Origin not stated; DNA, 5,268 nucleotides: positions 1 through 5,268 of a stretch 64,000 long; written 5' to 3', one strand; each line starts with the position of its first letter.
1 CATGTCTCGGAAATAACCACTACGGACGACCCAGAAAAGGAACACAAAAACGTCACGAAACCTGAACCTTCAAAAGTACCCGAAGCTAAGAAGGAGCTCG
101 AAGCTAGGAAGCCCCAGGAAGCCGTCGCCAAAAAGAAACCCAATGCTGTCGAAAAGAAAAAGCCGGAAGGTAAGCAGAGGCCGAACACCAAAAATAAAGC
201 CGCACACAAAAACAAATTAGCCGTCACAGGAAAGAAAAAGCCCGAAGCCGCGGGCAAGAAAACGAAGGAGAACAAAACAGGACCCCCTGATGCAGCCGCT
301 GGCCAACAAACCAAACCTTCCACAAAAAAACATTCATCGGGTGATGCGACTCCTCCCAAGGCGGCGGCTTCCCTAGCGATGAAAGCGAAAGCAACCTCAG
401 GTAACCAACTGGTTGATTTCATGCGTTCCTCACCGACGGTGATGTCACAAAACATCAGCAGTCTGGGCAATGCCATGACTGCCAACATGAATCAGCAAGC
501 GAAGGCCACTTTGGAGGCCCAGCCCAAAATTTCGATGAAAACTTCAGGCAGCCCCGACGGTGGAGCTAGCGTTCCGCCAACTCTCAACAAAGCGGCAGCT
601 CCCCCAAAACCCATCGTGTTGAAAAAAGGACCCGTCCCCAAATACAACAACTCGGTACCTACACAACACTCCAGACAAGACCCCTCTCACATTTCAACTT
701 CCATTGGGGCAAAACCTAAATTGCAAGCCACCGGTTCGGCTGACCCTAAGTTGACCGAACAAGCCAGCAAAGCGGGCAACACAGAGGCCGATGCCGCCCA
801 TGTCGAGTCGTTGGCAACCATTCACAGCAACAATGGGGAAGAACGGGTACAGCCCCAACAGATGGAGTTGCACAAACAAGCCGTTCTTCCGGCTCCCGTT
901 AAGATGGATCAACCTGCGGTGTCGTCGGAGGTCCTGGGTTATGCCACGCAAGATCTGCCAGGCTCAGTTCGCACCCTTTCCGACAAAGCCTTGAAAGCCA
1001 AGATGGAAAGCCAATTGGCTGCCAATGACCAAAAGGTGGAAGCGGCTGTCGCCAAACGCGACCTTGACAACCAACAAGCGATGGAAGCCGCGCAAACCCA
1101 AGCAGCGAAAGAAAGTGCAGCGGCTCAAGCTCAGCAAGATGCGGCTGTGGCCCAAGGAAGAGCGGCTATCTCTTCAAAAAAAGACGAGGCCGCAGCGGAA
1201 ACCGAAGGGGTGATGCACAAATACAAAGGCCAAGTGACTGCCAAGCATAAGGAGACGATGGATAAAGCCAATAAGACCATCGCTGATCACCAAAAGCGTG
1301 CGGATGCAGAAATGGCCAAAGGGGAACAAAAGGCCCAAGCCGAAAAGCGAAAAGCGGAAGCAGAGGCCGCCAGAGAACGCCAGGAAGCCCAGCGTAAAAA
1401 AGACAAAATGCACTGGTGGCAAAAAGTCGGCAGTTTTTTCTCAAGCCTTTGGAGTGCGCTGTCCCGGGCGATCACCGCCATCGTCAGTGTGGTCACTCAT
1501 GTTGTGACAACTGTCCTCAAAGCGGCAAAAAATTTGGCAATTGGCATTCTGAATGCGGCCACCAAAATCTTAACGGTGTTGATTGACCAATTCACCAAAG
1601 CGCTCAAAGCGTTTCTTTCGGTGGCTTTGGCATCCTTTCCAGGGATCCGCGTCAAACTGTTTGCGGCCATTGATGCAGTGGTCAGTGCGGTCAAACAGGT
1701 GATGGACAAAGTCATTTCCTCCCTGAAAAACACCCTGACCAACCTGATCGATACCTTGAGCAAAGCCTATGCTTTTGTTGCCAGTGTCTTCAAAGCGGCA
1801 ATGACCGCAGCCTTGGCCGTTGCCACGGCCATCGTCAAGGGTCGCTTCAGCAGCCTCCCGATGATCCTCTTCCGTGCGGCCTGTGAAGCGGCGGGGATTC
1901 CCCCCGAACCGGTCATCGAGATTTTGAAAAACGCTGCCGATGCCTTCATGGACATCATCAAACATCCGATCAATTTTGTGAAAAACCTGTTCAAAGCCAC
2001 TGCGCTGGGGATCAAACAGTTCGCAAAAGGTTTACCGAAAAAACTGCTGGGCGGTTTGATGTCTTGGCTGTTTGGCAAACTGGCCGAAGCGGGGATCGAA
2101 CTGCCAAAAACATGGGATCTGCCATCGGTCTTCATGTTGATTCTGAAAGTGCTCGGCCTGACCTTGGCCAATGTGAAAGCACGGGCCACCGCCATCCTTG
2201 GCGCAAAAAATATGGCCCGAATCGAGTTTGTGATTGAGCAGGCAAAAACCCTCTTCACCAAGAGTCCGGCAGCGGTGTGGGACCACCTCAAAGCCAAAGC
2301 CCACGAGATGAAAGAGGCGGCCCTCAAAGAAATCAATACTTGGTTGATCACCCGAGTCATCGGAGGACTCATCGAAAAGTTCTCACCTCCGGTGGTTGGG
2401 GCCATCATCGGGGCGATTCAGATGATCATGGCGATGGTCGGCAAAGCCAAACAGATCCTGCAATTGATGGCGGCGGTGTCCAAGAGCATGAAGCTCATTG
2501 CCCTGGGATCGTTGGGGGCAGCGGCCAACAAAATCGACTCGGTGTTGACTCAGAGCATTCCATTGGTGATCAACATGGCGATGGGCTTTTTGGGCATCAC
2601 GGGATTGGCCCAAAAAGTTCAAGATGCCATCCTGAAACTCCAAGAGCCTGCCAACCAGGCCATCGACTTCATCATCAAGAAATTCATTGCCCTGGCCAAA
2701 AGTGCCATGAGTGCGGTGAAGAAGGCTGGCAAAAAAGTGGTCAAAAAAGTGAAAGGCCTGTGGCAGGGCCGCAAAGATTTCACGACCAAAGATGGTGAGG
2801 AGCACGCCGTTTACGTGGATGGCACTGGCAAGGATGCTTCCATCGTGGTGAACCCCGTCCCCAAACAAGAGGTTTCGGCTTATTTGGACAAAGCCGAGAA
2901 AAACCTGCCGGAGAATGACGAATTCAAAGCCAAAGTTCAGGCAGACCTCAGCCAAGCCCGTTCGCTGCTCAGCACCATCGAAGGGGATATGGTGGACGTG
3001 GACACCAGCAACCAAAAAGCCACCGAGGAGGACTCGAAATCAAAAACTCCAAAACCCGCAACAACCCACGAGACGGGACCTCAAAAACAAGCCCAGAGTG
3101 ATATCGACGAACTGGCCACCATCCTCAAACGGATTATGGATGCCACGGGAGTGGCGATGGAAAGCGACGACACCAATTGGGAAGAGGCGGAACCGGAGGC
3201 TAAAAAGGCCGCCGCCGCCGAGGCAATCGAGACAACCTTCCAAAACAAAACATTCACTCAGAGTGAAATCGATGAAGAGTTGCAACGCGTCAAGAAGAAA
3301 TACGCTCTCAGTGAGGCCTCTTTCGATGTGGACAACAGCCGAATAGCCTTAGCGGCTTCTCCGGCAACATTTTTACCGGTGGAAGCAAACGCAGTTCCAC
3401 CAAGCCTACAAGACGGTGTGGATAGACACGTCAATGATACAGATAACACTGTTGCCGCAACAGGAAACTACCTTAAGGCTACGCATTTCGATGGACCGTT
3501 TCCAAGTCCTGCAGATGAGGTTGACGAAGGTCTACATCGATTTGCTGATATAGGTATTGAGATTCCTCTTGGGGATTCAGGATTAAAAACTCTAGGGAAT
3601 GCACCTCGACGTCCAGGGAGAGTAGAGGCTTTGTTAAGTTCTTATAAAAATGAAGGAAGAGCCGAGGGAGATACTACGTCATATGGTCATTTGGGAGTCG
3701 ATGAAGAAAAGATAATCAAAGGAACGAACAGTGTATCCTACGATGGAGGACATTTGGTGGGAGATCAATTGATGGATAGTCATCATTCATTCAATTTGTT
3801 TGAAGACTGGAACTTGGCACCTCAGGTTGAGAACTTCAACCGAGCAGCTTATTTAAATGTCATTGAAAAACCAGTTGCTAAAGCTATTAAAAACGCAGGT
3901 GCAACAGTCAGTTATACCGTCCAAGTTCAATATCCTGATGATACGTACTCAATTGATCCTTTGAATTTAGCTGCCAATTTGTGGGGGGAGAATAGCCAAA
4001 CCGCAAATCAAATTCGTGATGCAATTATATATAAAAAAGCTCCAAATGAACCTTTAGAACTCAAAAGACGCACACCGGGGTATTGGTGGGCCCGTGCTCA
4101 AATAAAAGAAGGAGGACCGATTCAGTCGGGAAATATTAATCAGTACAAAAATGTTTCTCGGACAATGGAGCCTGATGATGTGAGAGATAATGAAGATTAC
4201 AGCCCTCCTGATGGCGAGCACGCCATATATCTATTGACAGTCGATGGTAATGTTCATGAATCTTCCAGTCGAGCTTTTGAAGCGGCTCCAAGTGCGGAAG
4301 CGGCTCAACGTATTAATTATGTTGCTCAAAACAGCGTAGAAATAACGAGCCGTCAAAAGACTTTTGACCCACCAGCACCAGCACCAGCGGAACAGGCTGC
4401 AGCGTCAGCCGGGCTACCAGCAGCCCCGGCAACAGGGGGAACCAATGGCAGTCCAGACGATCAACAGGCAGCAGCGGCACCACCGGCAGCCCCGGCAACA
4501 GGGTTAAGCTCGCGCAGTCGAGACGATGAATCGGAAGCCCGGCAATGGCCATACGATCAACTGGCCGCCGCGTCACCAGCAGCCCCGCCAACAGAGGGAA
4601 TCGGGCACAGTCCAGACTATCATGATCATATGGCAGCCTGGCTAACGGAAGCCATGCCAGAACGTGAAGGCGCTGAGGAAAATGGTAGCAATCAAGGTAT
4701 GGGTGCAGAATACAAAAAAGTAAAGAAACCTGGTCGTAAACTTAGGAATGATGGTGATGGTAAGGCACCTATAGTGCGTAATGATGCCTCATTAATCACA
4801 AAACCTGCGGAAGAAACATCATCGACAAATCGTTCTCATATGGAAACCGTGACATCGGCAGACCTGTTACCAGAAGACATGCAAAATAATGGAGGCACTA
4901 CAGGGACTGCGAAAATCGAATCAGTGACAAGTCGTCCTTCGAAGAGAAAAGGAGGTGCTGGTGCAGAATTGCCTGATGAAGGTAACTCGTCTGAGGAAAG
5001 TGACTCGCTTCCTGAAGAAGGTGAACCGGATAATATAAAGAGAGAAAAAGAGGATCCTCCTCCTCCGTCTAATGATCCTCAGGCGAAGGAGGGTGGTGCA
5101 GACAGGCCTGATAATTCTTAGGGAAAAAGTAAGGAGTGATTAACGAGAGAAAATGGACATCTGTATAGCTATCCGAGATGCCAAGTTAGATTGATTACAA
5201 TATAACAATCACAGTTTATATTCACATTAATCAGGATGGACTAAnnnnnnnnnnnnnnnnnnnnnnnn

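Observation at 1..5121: Giant (more than 1700 aa) protein with an internal NucA/EndoG-like endonuclease domain and a phage-tape-measure-like hydrophobic helical array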

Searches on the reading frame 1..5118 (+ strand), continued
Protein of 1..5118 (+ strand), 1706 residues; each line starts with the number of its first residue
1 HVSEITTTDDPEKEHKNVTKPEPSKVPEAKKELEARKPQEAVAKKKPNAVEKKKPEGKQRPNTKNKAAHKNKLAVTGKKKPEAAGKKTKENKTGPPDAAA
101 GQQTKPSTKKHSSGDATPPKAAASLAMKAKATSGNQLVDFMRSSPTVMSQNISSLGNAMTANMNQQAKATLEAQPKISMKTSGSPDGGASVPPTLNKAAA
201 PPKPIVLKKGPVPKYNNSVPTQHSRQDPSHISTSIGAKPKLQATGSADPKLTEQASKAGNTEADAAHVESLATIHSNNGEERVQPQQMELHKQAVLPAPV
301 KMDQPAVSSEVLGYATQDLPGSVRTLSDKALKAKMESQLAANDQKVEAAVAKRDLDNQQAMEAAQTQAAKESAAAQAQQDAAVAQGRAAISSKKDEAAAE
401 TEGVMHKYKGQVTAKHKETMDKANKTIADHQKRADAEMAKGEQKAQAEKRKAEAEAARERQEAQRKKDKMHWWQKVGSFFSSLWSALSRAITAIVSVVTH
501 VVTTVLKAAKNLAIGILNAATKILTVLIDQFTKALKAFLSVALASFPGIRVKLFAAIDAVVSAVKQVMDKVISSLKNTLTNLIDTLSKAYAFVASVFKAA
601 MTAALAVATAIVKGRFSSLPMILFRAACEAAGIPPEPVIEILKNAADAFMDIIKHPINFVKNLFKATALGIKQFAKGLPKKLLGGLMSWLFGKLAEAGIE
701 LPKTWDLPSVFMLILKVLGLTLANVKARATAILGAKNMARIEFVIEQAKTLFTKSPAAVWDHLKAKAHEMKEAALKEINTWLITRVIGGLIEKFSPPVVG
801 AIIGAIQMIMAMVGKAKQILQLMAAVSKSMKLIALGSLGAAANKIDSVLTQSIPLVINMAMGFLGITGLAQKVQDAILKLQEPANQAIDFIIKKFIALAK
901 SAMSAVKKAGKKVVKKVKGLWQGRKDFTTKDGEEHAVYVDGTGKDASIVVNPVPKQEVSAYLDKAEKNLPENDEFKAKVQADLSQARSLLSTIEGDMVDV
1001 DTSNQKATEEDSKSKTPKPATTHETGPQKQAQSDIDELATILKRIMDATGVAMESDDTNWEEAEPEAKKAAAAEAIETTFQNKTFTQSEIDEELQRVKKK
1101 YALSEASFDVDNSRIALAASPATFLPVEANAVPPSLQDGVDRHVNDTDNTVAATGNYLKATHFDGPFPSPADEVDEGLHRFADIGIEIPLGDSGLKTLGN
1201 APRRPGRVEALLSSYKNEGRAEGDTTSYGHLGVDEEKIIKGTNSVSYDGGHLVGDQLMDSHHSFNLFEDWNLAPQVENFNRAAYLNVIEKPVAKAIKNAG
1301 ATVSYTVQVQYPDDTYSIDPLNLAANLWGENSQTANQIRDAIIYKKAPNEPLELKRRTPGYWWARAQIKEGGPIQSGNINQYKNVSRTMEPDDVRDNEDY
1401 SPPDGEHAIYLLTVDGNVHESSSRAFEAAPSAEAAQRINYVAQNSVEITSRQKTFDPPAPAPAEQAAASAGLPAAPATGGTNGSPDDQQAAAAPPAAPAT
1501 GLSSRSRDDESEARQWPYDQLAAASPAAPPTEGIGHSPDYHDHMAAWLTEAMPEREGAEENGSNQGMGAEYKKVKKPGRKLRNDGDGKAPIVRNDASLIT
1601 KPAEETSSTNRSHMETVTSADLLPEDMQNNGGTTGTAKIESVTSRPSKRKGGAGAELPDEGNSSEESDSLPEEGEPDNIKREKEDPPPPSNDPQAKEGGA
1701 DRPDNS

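Call 48: search_protein_families(library=pfam, proteins=[P0008, P0009, P0010, P0011, P0016], max_evalue=0.01)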
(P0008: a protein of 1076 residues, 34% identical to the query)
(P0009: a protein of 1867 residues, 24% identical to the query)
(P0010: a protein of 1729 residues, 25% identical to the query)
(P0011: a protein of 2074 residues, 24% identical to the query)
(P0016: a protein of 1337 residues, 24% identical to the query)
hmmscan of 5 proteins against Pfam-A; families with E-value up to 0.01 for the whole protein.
P0008 (1076 aa): 3 families
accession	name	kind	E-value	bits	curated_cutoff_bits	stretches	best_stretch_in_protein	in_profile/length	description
PF01442.23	Apolipoprotein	-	1.1e-06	28.9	90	1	368-494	20-135/190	Apolipoprotein A1/A4/E domain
PF23534.1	Microp_apicomplexa_20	-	0.0006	20.3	27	1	727-794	4-70/79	Apicomplexa microprotein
PF11887.13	Mce4_CUP1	-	0.00071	19.7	32.6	1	397-523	65-187/222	Cholesterol uptake porter CUP1 of Mce4, putative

P0009 (1867 aa): 2 families
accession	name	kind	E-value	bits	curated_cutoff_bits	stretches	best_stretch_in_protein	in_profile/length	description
PF13699.11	eCIS_core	-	1.4e-26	92.9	22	1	140-212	2-77/79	eCIS core domain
PF14412.12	AHH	-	1.2e-13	51.5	22.3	1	1751-1828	9-85/111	A nuclease family of the HNH/ENDO VII superfamily with conserved AHH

P0010 (1729 aa): 0 families

P0011 (2074 aa): 1 family
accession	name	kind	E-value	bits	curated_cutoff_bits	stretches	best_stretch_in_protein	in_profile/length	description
PF13699.11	eCIS_core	-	2.4e-26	92.1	22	1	48-122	1-75/79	eCIS core domain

P0016 (1337 aa): 2 families
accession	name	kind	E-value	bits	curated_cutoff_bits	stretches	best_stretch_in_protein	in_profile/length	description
PF01442.23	Apolipoprotein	-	6.8e-05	23.1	90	1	538-677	38-177/190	Apolipoprotein A1/A4/E domain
PF04513.17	Baculo_PEP_C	-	0.00034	21.1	38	0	954-1028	3-77/140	Baculovirus polyhedron envelope protein, PEP, C terminus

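Call 89: find_related_loci(query=P0001, collection=metagenome_contigs, flank=10000)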
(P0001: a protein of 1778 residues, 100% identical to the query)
Query P0001 (1778 aa) in metagenome_contigs; peptide patterns used: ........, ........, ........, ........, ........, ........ (x = any residue, [..] = any of these).
22 stretches matched a pattern, but none encodes a relative of the query by tblastn (E <= 1e-3).

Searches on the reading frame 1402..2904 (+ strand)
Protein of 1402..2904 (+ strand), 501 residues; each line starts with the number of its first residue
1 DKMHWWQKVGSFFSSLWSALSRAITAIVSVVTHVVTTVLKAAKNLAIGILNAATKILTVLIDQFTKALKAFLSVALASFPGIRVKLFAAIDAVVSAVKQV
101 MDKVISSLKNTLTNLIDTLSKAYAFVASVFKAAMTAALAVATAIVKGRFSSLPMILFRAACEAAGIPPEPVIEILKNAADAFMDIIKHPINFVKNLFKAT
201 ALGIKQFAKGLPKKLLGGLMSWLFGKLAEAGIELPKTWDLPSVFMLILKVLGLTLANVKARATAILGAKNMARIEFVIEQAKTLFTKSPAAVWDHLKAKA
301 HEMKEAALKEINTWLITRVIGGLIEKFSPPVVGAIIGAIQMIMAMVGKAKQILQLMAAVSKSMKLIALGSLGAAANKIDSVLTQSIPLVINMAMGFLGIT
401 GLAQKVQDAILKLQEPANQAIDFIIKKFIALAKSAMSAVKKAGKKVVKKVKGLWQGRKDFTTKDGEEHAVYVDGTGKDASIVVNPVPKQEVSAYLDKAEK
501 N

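Call 55: search_protein_representatives(alignment_id=A2)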
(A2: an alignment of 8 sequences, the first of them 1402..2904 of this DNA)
Query: 8 sequences, 478 profile positions. Proteins with E-value up to 0.001 (for the whole library): 6466; up to 1e-10: 5358; up to 1e-30: 3837. The best 150 are listed.
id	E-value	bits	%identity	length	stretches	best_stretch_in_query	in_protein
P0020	7.6e-263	888.9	-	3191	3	1-461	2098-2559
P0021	7.6e-242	819.7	-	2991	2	1-478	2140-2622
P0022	1.4e-231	785.8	-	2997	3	1-455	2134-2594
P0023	1.1e-205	700.5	-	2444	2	4-477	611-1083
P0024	4.8e-204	695.0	-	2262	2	143-476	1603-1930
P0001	1.0e-202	690.6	-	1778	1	1-478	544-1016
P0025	1.0e-194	664.3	-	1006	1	1-478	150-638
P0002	1.8e-192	656.9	-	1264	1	1-450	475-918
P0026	4.9e-189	645.5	-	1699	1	1-477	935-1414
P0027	1.4e-187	640.7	-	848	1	14-477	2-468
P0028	3.1e-187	639.6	-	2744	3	1-435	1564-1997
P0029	2.9e-186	636.4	-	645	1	1-477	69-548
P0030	1.4e-185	634.1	-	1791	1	1-477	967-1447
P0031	2.2e-183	626.9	-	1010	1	1-446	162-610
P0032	1.6e-182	624.0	-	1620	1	1-477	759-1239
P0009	4.4e-169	579.7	-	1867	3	149-441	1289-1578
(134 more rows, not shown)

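Call 83: predict_structure(alignment_id=A2)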
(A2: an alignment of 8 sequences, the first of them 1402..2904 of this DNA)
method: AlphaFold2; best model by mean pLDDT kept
length: 501 residues; sequences in the alignment: 8
mean_pLDDT: 42.3   pTM: 0.26
mean pLDDT of the five models: 42.3, 38.9, 38.3, 35.7, 34.8
residues with pLDDT >= 90: 0; 70-90: 0; 50-70: 81; < 50: 420
segments of 3 or more residues with pLDDT < 50: 1-17, 19-21, 26-28, 41-43, 48-50, 52-54, 74-77, 81-83, 118-201, 203-205, 207-248, 250-253, 269-271, 273-360, 362-367, 384-410, 412-414, 431-501
pLDDT, mean of each block of 10 residues (from residue 1): 38 46 49 49 48 50 52 47 52 51 50 48 45 43 40 38 37 40 39 43 45 43 44 42 45 50 51 46 38 38 29 27 30 27 30 41 48 48 45 37 43 49 51 39 37 38 41 37 37 35 29
secondary structure, 60 per line:
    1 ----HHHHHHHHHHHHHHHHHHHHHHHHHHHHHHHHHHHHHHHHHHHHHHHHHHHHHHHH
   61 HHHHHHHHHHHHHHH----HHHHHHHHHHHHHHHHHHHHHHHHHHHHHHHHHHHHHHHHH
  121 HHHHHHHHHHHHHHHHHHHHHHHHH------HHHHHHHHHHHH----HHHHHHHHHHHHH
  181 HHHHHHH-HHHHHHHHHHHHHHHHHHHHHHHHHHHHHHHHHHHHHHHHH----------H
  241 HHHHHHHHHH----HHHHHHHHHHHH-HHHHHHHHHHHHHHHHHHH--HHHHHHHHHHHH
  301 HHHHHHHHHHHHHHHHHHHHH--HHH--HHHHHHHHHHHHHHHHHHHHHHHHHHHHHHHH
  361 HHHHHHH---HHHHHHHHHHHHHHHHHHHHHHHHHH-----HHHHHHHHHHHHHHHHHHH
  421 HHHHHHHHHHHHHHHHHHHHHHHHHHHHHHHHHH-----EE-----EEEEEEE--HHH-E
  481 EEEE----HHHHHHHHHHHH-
elements in order: H5-75 H80-145 H152-163 H168-187 H189-229 H240-250 H255-266 H268-286 H289-321 H329-367 H371-396 H402-454 E467-473 E480-484 H489-500

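Call 85: search_protein_families(library=pfam, alignment_id=A6, max_evalue=0.001)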
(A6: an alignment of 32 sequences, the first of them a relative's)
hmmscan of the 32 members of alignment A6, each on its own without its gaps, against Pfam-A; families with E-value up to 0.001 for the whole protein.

A. member 1, P0097 (1549 aa): 1 family
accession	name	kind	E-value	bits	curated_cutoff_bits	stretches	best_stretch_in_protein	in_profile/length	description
PF13930.12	Endonuclea_NS_2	-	3.7e-07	30.9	27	1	1345-1413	52-115/132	DNA/RNA non-specific endonuclease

B. families by the number of members that match (of 32 scanned): 5 families
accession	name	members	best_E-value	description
PF13699.11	eCIS_core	12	3.6e-36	eCIS core domain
PF13930.12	Endonuclea_NS_2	12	4.8e-10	DNA/RNA non-specific endonuclease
PF12836.13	HHH_3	2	6.1e-12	Helix-hairpin-helix motif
PF23854.1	DUF7217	1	0.00073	Domain of unknown function (DUF7217)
PF00633.29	HHH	1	0.00093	Helix-hairpin-helix motif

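Call 86: search_protein_families(library=phrogs, alignment_id=A2, max_evalue=0.001)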
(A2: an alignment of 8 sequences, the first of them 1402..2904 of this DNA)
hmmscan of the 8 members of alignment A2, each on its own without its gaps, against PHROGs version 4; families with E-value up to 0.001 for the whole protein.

A. member 1, window:1402-2904:+ (501 aa): 7 families
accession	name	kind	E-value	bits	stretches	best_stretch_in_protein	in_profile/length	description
phrog_991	-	tail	8.9e-13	47.7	1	6-231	681-867/1966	tail length tape measure protein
phrog_1272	-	tail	6.8e-12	44.9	2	5-142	808-953/1606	tail length tape measure protein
phrog_4200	-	tail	1.2e-08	34.9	1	5-215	373-579/732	tail length tape measure protein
phrog_58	-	tail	1.2e-07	31.5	1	11-210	734-961/1544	tail length tape measure protein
phrog_5493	-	tail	1.2e-06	28.2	1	6-208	731-914/1102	tail length tape measure protein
phrog_1535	-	tail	2e-05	23.9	1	6-212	874-1052/1152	tail length tape measure protein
phrog_4372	-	tail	9.4e-05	21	1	10-195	1131-1316/1681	tail length tape measure protein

B. families by the number of members that match (of 8 scanned): 19 families
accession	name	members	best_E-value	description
phrog_58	-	5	1.2e-15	tail length tape measure protein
phrog_4200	-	4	9.9e-13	tail length tape measure protein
phrog_1272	-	4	1.8e-12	tail length tape measure protein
phrog_991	-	3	8.9e-13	tail length tape measure protein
phrog_1535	-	3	7.8e-11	tail length tape measure protein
phrog_305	-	3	1.2e-09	tail length tape measure protein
phrog_5493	-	3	9.1e-09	tail length tape measure protein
phrog_17020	-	3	2e-07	-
phrog_4372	-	3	8.9e-07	tail length tape measure protein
phrog_4070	-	2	1.2e-07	tail length tape measure protein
phrog_971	-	2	2.3e-07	endolysin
phrog_184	-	2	1.7e-05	baseplate hub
phrog_694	-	2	0.00015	baseplate hub and tail lysozyme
phrog_167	-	1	1.5e-14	tail length tape measure protein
phrog_7334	-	1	2.6e-06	-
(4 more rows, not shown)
